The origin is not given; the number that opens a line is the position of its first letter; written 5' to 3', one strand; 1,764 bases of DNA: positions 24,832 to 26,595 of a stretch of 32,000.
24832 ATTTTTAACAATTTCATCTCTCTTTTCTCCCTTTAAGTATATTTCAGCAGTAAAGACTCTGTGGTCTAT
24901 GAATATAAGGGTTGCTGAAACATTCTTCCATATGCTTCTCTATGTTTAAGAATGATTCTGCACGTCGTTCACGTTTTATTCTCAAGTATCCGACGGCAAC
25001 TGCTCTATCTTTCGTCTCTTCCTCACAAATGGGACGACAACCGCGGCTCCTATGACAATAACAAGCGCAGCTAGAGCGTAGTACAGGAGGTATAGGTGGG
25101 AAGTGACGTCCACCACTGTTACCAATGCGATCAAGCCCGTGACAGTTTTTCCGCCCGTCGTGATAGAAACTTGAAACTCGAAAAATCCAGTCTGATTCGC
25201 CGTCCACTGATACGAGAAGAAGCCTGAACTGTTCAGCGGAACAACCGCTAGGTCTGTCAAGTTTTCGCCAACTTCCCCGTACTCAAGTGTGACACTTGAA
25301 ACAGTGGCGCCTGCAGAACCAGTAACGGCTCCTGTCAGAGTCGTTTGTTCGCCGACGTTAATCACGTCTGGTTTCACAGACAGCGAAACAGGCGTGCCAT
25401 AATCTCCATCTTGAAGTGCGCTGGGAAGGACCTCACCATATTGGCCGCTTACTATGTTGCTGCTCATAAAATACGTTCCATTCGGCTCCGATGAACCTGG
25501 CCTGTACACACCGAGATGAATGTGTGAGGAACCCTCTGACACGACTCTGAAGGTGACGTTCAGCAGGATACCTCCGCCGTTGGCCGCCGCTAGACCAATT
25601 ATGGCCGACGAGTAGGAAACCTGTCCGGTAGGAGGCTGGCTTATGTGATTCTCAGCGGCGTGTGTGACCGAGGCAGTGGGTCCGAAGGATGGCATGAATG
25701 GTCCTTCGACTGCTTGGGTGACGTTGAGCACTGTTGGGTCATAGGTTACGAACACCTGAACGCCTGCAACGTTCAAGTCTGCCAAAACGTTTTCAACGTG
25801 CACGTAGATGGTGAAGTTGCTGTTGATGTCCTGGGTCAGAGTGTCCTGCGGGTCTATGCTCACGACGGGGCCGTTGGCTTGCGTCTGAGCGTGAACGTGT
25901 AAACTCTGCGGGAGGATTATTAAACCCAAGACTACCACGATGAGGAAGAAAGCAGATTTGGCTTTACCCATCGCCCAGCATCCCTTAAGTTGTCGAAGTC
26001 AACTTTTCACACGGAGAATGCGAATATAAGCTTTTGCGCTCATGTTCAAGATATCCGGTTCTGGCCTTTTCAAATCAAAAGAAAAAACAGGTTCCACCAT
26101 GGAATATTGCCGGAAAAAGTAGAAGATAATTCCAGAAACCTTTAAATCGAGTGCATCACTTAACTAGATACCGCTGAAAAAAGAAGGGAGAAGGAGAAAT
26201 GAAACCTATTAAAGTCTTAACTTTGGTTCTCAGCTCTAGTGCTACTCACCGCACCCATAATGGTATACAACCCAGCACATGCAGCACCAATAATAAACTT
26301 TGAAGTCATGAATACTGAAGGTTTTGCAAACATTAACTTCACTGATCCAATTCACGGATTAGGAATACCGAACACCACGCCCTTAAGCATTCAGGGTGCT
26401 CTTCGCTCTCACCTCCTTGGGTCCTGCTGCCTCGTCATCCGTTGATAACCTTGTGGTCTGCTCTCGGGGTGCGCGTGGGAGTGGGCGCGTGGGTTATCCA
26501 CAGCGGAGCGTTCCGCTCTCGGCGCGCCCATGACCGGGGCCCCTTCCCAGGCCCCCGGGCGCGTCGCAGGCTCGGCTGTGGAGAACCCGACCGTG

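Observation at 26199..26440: Abrupt archaeal-to-bacterial compositional junction that truncates a gene at the edge of an IS110 element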

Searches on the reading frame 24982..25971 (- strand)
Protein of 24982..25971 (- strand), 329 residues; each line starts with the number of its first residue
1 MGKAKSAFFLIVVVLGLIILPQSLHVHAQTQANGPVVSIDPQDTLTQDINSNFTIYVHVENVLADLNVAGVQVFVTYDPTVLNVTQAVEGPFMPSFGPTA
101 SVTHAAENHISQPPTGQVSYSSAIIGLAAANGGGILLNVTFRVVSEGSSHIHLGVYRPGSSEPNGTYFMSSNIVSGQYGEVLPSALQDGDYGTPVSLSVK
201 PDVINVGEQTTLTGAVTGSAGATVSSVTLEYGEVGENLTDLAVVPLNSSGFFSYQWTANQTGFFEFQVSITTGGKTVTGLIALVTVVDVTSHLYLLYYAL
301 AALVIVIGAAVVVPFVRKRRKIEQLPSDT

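Call 8: search_protein_families(library=pfam, proteins=[window:24982-25971:-], max_evalue=0.01)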
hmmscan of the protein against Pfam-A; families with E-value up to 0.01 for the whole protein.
window:24982-25971:- (329 aa): 1 family
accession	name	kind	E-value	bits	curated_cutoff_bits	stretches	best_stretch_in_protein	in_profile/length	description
PF00963.24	Cohesin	-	9.6e-06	26.3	24.1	1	48-148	11-106/139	Cohesin domain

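Call 10: find_encoding_contigs(protein=window:24982-25971:-, flank=10000, max_places=10)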
Protein window:24982-25971:- (329 aa): no gene with exactly this product is on record in the collection.

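Call 27: find_homologous_proteins(query=window:24982-25971:-, max_evalue=0.00001)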
Query window:24982-25971:- (329 aa): 27 proteins with E <= 0.00001 among 8000 candidates.
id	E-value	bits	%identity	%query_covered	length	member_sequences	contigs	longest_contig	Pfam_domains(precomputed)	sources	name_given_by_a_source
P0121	2.1e-206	702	100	100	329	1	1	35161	PF00963.25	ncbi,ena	-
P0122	1.6e-94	335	55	99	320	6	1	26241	PF00963.25,PF27898.1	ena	-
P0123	2.0e-90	321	55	99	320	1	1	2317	PF00963.25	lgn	-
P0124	3.7e-88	314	54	89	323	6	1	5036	PF00963.25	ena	-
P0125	6.1e-87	310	52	98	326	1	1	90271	PF00963.25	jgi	jgi:hypothetical protein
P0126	1.3e-86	309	53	99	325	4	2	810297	PF00963.25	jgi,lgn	jgi:hypothetical protein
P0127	4.8e-84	300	51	99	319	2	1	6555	PF00963.25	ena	-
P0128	2.8e-82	295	53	99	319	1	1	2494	PF00963.25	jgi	jgi:hypothetical protein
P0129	4.7e-80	287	51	99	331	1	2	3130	PF00963.25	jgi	jgi:hypothetical protein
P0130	2.5e-77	278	47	99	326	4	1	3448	PF00963.25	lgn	-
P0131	3.2e-75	271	52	87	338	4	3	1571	PF00963.25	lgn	-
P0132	9.8e-74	267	48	99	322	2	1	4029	PF00963.25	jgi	jgi:hypothetical protein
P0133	1.3e-67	246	46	99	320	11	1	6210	PF00963.25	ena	-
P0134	8.2e-67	244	45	99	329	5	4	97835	PF00963.25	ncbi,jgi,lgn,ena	ncbi:MAG: cohesin domain-containing protein [Candidatus Bathyarchaeia archaeon]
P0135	1.0e-66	243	49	77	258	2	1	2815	-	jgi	jgi:hypothetical protein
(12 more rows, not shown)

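Call 28: find_encoding_contigs(protein=P0121, flank=10000, max_places=10)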
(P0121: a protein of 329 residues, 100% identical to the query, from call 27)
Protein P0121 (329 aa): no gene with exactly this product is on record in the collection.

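Call 29: find_encoding_contigs(protein=P0122, flank=10000, max_places=5)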
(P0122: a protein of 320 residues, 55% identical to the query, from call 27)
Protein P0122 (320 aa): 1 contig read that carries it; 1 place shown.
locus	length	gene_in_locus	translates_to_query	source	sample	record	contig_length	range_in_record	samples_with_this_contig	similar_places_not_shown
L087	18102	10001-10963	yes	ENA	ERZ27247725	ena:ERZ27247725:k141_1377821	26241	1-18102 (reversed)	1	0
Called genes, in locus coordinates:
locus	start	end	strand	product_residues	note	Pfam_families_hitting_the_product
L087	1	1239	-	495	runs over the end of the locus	PF05048:NosD, PF13229:Beta_helix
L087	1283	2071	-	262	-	-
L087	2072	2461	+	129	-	PF14947:HTH_45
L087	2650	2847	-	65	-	-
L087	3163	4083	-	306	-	-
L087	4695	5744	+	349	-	PF00963:Cohesin (weak)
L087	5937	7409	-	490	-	PF00963:Cohesin (faint), PF00404:Dockerin_1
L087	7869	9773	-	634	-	PF00963:Cohesin (faint)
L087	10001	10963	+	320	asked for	PF00963:Cohesin, PF27898:C3orf18_N (weak)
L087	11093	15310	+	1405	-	PF00496:SBP_bac_5 (weak), PF00963:Cohesin, PF00404:Dockerin_1 (weak)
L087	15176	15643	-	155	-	-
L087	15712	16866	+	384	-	-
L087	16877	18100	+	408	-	?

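Call 32: find_encoding_contigs(protein=P0166, flank=4000, max_places=6)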
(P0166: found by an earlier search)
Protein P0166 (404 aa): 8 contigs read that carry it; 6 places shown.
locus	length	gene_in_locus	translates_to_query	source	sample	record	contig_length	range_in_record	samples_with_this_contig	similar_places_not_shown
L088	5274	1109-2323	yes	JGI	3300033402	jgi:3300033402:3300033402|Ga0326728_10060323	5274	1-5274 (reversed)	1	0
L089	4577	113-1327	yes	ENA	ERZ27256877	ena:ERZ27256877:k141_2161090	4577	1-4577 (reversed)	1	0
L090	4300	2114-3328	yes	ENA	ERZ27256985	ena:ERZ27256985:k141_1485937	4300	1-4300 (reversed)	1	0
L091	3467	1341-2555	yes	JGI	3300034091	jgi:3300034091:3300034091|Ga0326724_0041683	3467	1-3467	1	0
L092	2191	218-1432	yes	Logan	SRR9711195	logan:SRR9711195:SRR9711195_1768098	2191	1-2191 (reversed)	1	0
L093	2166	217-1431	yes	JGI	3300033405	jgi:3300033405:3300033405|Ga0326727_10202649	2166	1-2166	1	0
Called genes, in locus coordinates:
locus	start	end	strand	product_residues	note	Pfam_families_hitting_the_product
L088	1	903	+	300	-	?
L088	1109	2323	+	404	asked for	PF01548:DEDD_Tnp_IS110, PF02371:Transposase_20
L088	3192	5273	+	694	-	?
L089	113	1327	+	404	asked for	PF01548:DEDD_Tnp_IS110, PF02371:Transposase_20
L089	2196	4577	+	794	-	?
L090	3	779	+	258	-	?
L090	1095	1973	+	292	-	PF01370:Epimerase, PF04321:RmlD_sub_bind, PF16363:GDP_Man_Dehyd, PF01073:3Beta_HSD (weak), PF02719:Polysacc_synt_2, PF07993:NAD_binding_4 (weak)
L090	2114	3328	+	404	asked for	PF01548:DEDD_Tnp_IS110, PF02371:Transposase_20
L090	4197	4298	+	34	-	?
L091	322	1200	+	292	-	PF01370:Epimerase, PF04321:RmlD_sub_bind, PF16363:GDP_Man_Dehyd, PF01073:3Beta_HSD (weak), PF02719:Polysacc_synt_2, PF07993:NAD_binding_4 (weak)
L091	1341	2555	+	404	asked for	PF01548:DEDD_Tnp_IS110, PF02371:Transposase_20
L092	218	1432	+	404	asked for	PF01548:DEDD_Tnp_IS110, PF02371:Transposase_20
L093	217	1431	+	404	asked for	PF01548:DEDD_Tnp_IS110, PF02371:Transposase_20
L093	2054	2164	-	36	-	?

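Call 33: find_encoding_contigs(protein=P0172, flank=10000, max_places=3)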
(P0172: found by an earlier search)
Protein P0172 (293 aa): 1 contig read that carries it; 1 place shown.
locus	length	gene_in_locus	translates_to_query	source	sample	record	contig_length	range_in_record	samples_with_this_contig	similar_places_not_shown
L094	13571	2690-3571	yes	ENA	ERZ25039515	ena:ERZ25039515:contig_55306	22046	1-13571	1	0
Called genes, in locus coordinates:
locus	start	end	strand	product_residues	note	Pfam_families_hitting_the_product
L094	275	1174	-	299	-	PF13276:HTH_21, PF00665:rve, PF13683:rve_3, PF13333:rve_2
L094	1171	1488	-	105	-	PF01527:HTH_Tnp_1, PF13518:HTH_28 (weak)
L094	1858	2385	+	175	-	-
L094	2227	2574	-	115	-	-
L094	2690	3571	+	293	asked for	PF01548:DEDD_Tnp_IS110, PF02371:Transposase_20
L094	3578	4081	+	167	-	-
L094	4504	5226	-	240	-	-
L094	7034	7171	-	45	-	-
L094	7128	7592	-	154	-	-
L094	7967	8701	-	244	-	-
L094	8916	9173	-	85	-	-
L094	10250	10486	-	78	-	-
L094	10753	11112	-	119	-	-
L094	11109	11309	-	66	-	-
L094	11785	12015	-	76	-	PF00589:Phage_integrase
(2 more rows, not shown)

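Call 54: find_encoding_contigs(protein=P0149, flank=3000, max_places=5)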
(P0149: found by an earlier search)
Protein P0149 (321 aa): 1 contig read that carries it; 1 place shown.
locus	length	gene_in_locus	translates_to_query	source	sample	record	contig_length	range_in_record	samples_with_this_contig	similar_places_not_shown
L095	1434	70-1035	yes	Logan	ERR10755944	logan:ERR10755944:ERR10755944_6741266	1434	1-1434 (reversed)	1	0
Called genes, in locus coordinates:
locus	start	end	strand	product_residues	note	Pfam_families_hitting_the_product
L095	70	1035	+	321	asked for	-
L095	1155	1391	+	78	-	PF13711:DUF4160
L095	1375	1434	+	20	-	?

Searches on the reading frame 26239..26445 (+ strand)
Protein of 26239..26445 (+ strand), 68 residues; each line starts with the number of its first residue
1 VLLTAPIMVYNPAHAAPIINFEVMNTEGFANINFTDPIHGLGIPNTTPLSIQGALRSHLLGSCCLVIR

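Call 56: list_cluster_members(proteins=[window:26239-26445:+, window:26260-26445:+, window:26311-26445:+, window:24534-24848:-, window:22573-24537:-])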
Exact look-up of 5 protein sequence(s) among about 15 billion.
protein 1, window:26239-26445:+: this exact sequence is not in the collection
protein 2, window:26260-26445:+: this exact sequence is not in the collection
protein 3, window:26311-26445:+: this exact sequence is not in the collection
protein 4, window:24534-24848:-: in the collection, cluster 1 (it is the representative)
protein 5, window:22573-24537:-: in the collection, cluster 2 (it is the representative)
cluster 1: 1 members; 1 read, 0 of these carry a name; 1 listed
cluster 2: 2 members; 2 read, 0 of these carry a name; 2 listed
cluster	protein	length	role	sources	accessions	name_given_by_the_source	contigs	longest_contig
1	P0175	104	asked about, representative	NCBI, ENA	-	-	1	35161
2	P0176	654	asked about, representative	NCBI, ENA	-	-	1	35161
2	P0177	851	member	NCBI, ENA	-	-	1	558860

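Call 57: find_encoding_contigs(protein=P0177, flank=10000, max_places=3)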
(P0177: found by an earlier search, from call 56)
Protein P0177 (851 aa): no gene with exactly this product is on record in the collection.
